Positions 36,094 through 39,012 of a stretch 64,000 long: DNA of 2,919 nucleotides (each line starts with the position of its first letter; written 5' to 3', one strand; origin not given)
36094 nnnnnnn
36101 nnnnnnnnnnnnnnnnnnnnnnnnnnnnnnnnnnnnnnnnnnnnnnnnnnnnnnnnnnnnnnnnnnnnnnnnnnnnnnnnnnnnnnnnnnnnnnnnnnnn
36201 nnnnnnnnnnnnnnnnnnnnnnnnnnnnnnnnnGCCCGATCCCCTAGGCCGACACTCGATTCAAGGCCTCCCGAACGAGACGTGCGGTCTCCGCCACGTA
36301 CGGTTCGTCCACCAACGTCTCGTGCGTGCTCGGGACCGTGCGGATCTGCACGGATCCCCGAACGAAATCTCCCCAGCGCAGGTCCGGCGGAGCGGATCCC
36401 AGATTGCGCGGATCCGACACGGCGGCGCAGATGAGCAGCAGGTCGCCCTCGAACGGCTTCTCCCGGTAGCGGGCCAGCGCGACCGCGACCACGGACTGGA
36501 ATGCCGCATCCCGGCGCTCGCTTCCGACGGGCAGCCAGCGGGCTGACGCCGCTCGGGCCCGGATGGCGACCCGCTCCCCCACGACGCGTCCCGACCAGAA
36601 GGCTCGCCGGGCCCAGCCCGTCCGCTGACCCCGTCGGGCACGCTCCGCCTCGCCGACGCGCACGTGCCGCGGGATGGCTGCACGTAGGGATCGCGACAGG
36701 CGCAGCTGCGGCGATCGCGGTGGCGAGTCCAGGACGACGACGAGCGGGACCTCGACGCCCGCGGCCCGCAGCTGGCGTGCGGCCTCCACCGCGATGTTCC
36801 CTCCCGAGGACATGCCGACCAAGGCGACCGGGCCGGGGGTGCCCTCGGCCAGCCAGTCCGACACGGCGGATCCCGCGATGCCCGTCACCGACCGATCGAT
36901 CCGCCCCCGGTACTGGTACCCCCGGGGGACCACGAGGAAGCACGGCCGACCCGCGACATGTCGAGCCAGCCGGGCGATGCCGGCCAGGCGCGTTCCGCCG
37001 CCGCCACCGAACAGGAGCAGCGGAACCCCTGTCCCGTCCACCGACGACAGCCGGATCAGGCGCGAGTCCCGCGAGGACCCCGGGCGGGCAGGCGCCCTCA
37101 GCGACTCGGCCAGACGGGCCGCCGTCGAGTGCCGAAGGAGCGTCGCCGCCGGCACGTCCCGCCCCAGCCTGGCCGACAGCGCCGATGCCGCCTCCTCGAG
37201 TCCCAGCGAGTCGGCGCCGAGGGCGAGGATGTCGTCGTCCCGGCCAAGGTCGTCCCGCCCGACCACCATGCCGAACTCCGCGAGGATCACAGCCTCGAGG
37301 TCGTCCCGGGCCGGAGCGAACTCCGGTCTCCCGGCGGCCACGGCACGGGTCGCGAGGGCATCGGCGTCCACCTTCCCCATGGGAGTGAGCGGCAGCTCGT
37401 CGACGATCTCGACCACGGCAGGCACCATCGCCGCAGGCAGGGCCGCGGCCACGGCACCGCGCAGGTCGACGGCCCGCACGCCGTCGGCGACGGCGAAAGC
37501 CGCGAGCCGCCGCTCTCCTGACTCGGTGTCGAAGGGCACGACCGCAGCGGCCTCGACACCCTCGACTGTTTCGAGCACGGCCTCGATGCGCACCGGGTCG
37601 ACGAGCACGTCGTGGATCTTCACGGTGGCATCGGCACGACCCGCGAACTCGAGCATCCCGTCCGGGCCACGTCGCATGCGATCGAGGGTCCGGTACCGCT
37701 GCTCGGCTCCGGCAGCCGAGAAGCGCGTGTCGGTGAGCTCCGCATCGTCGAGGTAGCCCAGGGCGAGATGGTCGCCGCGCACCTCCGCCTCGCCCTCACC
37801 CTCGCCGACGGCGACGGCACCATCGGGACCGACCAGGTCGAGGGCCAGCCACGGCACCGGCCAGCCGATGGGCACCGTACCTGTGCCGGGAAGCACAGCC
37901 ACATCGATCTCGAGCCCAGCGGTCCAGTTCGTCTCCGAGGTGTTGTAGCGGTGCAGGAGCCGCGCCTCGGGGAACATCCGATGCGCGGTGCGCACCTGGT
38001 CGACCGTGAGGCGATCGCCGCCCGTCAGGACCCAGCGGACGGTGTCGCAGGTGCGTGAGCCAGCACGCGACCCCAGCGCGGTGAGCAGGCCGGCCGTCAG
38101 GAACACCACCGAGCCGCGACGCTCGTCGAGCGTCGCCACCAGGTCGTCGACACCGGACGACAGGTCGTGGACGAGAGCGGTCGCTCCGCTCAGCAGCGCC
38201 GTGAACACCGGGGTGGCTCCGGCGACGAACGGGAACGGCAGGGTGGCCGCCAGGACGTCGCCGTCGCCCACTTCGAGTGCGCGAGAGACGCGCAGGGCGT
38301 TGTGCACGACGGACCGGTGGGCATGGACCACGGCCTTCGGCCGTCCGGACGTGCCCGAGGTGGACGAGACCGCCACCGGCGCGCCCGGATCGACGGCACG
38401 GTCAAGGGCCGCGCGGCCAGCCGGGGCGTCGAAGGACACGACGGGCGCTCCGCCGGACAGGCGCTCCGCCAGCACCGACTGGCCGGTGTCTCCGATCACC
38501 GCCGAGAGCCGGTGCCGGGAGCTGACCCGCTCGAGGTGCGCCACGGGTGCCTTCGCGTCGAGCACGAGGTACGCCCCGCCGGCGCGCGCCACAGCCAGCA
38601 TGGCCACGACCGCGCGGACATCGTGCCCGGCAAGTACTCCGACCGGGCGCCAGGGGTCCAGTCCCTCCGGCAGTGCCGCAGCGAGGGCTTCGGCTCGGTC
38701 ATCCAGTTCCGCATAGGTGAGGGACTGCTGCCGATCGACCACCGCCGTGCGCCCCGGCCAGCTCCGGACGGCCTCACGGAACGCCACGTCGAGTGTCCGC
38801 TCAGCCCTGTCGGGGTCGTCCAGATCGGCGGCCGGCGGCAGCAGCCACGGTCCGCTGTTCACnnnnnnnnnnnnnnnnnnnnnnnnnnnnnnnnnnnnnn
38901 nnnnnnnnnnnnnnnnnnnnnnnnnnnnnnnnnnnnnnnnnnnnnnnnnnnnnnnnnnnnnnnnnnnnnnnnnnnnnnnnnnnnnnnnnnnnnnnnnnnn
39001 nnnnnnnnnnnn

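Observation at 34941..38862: Duplicated module: precursor, HprK-like kinase, precursor, convergent A-PCP-TE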

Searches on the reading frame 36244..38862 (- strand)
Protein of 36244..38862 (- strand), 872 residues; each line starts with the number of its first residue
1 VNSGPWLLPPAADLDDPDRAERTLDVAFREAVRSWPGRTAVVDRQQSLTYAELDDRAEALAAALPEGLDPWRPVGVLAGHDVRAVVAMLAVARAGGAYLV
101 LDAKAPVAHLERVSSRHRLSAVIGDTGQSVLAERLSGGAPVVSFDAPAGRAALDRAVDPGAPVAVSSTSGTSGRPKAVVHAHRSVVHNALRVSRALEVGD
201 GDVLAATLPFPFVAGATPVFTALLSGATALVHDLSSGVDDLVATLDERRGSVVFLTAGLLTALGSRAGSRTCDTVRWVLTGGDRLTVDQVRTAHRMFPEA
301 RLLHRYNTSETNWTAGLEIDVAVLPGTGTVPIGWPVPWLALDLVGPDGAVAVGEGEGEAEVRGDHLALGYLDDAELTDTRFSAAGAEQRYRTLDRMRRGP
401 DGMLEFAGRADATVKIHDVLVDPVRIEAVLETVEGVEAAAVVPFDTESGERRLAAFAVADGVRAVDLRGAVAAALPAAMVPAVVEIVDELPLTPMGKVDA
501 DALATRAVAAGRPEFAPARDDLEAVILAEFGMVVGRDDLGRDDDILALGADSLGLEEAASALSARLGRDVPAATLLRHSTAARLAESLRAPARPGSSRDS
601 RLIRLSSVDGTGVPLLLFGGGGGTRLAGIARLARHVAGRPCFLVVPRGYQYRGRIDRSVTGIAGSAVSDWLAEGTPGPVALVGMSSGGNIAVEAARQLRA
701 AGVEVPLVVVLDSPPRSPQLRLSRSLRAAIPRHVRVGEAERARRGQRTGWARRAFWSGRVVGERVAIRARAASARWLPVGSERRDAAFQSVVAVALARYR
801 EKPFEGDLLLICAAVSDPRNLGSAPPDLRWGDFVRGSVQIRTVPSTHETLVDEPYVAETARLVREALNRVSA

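Call 3: search_protein_families(library=pfam, proteins=[window:36244-38862:-], max_evalue=0.01)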
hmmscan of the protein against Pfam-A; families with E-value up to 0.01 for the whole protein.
window:36244-38862:- (872 aa): 5 families
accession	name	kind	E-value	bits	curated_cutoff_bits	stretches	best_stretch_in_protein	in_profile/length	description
PF00501.34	AMP-binding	-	2.8e-50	171.7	29.9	1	28-371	1-384/384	AMP-binding enzyme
PF00975.26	Thioesterase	-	3.2e-09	37.8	26.4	1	615-717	3-106/226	Thioesterase domain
PF13193.12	AMP-binding_C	-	6.5e-09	37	24.5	1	426-497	2-76/76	AMP-binding enzyme C-terminal domain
PF00550.31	PP-binding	-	1e-07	32.5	20.8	1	530-586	7-65/67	Phosphopantetheine attachment site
PF07859.19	Abhydrolase_3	-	0.00047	20.4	25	1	670-716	64-110/210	alpha/beta hydrolase fold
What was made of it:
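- Checked: A-PCP-TE, 36244-38862 (-), 872 aa, with AMP-binding, PP-binding and Thioesterase domains (call 3).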

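Call 10: search_protein_families(library=ncbifam, proteins=[window:36244-38862:-], max_evalue=0.01)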
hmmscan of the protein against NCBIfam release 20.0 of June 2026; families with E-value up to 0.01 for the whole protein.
window:36244-38862:- (872 aa): 93 families (the best 25 are shown)
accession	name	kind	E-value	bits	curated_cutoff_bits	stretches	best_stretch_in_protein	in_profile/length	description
TIGR01733.1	AA-adenyl-dom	subfamily_domain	5.3e-68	229.7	317.4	1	49-441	1-409/409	amino acid adenylation domain-containing protein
NF038078.1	NRPS_MxcG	equivalog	3.5e-64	216.8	2300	1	28-592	462-1045/1442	myxochelin non-ribosomal peptide synthetase MxcG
NF004282.0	PRK05691.1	subfamily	4.9e-56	188.8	4090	1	20-597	1129-1714/4334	non-ribosomal peptide synthase/polyketide synthase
NF047350.1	aureusi_NRPS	equivalog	1.2e-45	155.1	2500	1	21-586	1433-1988/2373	aureusimine non-ribosomal peptide synthetase AusA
TIGR03098.1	ligase_PEP_1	hypoth_equivalog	4.9e-45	154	592.35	1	30-505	8-516/517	acyl-CoA ligase (AMP-forming), exosortase A system-associated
NF041803.1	NRPS_SolG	exception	1.3e-43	148.8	2200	1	27-554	566-1122/1163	solanimycin non-ribosomal peptide synthetase SolG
NF004837.0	PRK06187.1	subfamily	9.7e-41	139.6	476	2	156-505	166-520/531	long-chain-fatty-acid--CoA ligase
NF007605.2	PRK10252.1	equivalog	2.6e-39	134.6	2400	1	23-718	455-1171/1292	enterobactin non-ribosomal peptide synthetase EntF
NF003417.0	PRK04813.1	subfamily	2.3e-38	132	476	1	33-505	14-501/505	D-alanine--poly(phosphoribitol) ligase subunit DltA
TIGR01734.1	D-ala-DACP-lig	equivalog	1.6e-37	129.2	559.85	1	34-505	12-500/504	D-alanine--poly(phosphoribitol) ligase subunit DltA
NF004814.0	PRK06164.1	equivalog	5.4e-30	104.5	677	3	348-494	369-514/540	acyl-CoA synthetase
NF005858.0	PRK07787.1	subfamily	8.4e-27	93.7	575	1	38-504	17-469/471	acyl-CoA synthetase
TIGR02262.1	benz_CoA_lig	subfamily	3.8e-26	91.9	375.25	1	32-499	15-501/508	benzoate-CoA ligase family protein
NF004808.0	PRK06155.1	equivalog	1.9e-25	89.2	722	1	81-510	104-525/542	ATP-dependent acyl-CoA ligase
NF006182.0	PRK08316.1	subfamily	2e-25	89.3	663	2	151-498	162-508/523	fatty acyl-CoA synthetase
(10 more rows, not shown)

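Call 18: find_homologous_proteins(query=window:36244-38862:-, max_evalue=1e-20)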
Query window:36244-38862:- (872 aa): 237 proteins with E <= 1e-20 among 8000 candidates; the best 120 are listed.
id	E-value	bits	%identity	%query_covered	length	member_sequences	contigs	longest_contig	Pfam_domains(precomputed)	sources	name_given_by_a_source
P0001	0.0e+0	1866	100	100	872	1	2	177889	PF00550.32,PF00501.35,PF13193.13,PF00975.27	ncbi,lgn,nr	ncbi:MAG: AMP-binding protein [Actinomycetales bacterium]|nr:AMP-binding protein [Actinomycetales ba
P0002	3.7e-275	934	56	99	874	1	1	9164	PF00550.32,PF00501.35,PF13193.13,PF00975.27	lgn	-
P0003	2.2e-226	772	49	97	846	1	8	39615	PF00550.32,PF00501.35,PF13193.13,PF00975.27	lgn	-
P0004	3.2e-185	636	46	97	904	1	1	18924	PF00550.32,PF00501.35,PF13193.13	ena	-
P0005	1.6e-164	568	42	99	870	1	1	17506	PF00550.32,PF00501.35,PF13193.13,PF00975.27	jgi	jgi:acyl-CoA synthetase (AMP-forming)/AMP-acid ligase II/thioesterase domain-containing protein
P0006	7.2e-158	546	43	98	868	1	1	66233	PF00550.32,PF00501.35,PF13193.13,PF00975.27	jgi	jgi:acyl-CoA synthetase (AMP-forming)/AMP-acid ligase II/thioesterase domain-containing protein/acyl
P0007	7.3e-158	546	42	99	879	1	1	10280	PF00550.32,PF00501.35,PF13193.13,PF00561.27,PF00975.27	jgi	jgi:acyl-coenzyme A synthetase/AMP-(fatty) acid ligase/thioesterase domain-containing protein/acyl c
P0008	1.3e-156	541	44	93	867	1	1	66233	PF00550.32,PF00501.35,PF13193.13,PF00975.27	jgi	jgi:amino acid adenylation domain-containing protein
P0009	2.0e-132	461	39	97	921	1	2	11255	PF00550.32,PF00501.35,PF13193.13,PF00975.27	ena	-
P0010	1.9e-130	455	41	96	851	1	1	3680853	PF00550.32,PF12697.14,PF00501.35,PF00561.27,PF00975.27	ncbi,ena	-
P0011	5.9e-130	453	38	96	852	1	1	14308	PF00550.32,PF00501.35,PF13193.13,PF00975.27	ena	-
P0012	8.3e-126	440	38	96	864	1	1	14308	PF00550.32,PF00501.35,PF13193.13,PF00975.27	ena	-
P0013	3.3e-122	428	38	93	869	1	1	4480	PF00550.32,PF00501.35,PF13193.13,PF00975.27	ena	-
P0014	7.5e-122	426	39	95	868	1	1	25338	PF00550.32,PF00501.35,PF13193.13,PF00975.27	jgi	jgi:amino acid adenylation domain-containing protein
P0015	2.6e-121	425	38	97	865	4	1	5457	PF00550.32,PF00501.35,PF13193.13,PF00975.27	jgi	jgi:acyl-CoA synthetase (AMP-forming)/AMP-acid ligase II/thioesterase domain-containing protein/acyl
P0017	1.1e-119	419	37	96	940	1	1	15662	PF00550.32,PF00501.35,PF13193.13,PF00975.27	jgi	-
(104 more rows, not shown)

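Call 19: find_encoding_contigs(protein=P0006, flank=10000, max_places=2)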
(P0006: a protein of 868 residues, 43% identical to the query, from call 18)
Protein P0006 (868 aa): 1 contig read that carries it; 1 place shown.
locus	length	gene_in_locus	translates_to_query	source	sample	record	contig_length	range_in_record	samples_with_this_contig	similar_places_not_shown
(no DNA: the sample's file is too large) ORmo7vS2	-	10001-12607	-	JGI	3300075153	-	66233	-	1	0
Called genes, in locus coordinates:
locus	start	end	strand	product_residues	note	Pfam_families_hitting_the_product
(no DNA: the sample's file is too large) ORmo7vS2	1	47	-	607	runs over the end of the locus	PF00685:Sulfotransfer_1, PF07475:Hpr_kinase_C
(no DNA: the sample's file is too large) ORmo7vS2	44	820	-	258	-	-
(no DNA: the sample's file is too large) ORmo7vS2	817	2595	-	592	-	PF00005:ABC_tran, PF02463:SMC_N (faint), PF13555:AAA_29 (faint)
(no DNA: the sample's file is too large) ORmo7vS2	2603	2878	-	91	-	PF05402:PqqD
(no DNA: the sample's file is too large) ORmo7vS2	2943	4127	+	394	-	PF14907:NTP_transf_5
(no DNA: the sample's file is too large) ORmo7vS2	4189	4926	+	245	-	PF00376:MerR, PF13411:MerR_1, PF09278:MerR-DNA-bind, PF07739:TipAS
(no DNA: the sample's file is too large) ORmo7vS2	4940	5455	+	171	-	PF00293:NUDIX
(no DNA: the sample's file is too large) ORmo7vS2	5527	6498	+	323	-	-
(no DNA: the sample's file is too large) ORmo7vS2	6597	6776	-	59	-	-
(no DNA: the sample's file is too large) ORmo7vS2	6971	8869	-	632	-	PF00857:Isochorismatase, PF00171:Aldedh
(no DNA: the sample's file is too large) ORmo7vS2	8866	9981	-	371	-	PF00180:Iso_dh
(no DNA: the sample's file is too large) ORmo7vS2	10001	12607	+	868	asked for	PF00501:AMP-binding, PF13193:AMP-binding_C, PF00550:PP-binding, PF00975:Thioesterase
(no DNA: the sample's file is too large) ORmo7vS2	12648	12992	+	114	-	PF11774:Lsr2, PF23359:Lsr2_DNA-bd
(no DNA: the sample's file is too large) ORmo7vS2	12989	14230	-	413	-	-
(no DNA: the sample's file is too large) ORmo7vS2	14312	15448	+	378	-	PF13439:Glyco_transf_4, PF13579:Glyco_trans_4_4, PF00534:Glycos_transf_1, PF13692:Glyco_trans_1_4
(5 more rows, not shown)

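Call 20: find_encoding_contigs(protein=P0010, flank=10000, max_places=2)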
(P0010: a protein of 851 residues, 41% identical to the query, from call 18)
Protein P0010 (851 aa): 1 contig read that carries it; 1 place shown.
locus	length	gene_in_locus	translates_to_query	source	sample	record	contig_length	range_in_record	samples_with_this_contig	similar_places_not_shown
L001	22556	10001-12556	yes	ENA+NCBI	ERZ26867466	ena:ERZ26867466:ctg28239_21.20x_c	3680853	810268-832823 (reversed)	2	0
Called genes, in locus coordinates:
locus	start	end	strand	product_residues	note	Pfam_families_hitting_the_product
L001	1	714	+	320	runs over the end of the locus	PF00413:Peptidase_M10 (weak)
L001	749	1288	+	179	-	PF13471:Transglut_core3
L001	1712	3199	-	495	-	-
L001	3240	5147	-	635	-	PF00857:Isochorismatase, PF00171:Aldedh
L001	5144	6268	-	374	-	PF00180:Iso_dh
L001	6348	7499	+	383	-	PF14907:NTP_transf_5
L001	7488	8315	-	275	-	PF27840:ScmC (weak), PF07475:Hpr_kinase_C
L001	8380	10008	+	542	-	PF00733:Asn_synthase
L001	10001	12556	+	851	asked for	PF00501:AMP-binding, PF00550:PP-binding (weak), PF00561:Abhydrolase_1, PF00975:Thioesterase, PF12697:Abhydrolase_6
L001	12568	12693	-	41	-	-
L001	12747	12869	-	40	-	-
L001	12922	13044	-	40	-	-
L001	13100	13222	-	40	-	-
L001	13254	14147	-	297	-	PF27840:ScmC, PF07475:Hpr_kinase_C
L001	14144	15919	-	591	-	PF00664:ABC_membrane, PF00005:ABC_tran, PF02463:SMC_N (faint)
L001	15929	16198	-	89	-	PF05402:PqqD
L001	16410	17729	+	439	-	PF06689:zf-C4_ClpX, PF05496:RuvB_N (faint), PF00004:AAA, PF07724:AAA_2, PF07728:AAA_5 (weak), PF10431:ClpB_D2-small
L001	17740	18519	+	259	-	-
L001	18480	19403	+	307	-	PF00685:Sulfotransfer_1, PF13469:Sulfotransfer_3 (weak)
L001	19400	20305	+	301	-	-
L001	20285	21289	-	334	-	-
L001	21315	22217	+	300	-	PF07475:Hpr_kinase_C (weak)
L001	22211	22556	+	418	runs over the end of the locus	PF00067:p450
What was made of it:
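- On Lasso peptide biosynthetic gene cluster: Orthologues carry Pfam PqqD (calls 19, 20).
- The cyclase-adjacent kinase exists in L001 without TE2 or flanking precursors (call 20).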

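Call 22: find_encoding_contigs(protein=P0003, flank=10000, max_places=2)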
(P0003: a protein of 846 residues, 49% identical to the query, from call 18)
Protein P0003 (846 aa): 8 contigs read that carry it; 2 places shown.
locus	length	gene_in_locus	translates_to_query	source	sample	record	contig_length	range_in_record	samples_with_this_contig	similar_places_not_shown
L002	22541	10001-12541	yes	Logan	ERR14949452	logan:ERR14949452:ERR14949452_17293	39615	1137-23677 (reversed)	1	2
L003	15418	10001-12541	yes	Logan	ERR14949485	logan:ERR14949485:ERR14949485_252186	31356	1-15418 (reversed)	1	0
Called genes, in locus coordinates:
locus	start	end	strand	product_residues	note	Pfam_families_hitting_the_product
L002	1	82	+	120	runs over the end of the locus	PF11774:Lsr2, PF23359:Lsr2_DNA-bd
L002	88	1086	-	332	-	PF13641:Glyco_tranf_2_3 (weak)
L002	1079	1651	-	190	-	PF00908:dTDP_sugar_isom, PF14667:Polysacc_synt_C (faint)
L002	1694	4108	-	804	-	PF00501:AMP-binding, PF00550:PP-binding, PF00561:Abhydrolase_1 (faint), PF00975:Thioesterase, PF12697:Abhydrolase_6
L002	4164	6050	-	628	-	PF00857:Isochorismatase, PF00171:Aldedh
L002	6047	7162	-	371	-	PF00180:Iso_dh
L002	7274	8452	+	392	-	PF14907:NTP_transf_5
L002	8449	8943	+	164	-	-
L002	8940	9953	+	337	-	PF10094:DUF2332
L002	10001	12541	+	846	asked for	PF00501:AMP-binding, PF13193:AMP-binding_C, PF00550:PP-binding, PF00975:Thioesterase (weak)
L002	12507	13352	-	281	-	PF07475:Hpr_kinase_C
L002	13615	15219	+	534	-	PF13537:GATase_7, PF13522:GATase_6, PF12481:DUF3700 (weak), PF00733:Asn_synthase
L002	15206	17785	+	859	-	PF00501:AMP-binding, PF00550:PP-binding, PF00975:Thioesterase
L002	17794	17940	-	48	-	-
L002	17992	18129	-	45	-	-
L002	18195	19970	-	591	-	PF00685:Sulfotransfer_1, PF13469:Sulfotransfer_3 (weak), PF07475:Hpr_kinase_C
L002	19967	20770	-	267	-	-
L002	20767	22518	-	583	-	PF00664:ABC_membrane, PF00005:ABC_tran, PF02463:SMC_N (faint)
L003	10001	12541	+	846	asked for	PF00501:AMP-binding, PF13193:AMP-binding_C, PF00550:PP-binding, PF00975:Thioesterase (weak)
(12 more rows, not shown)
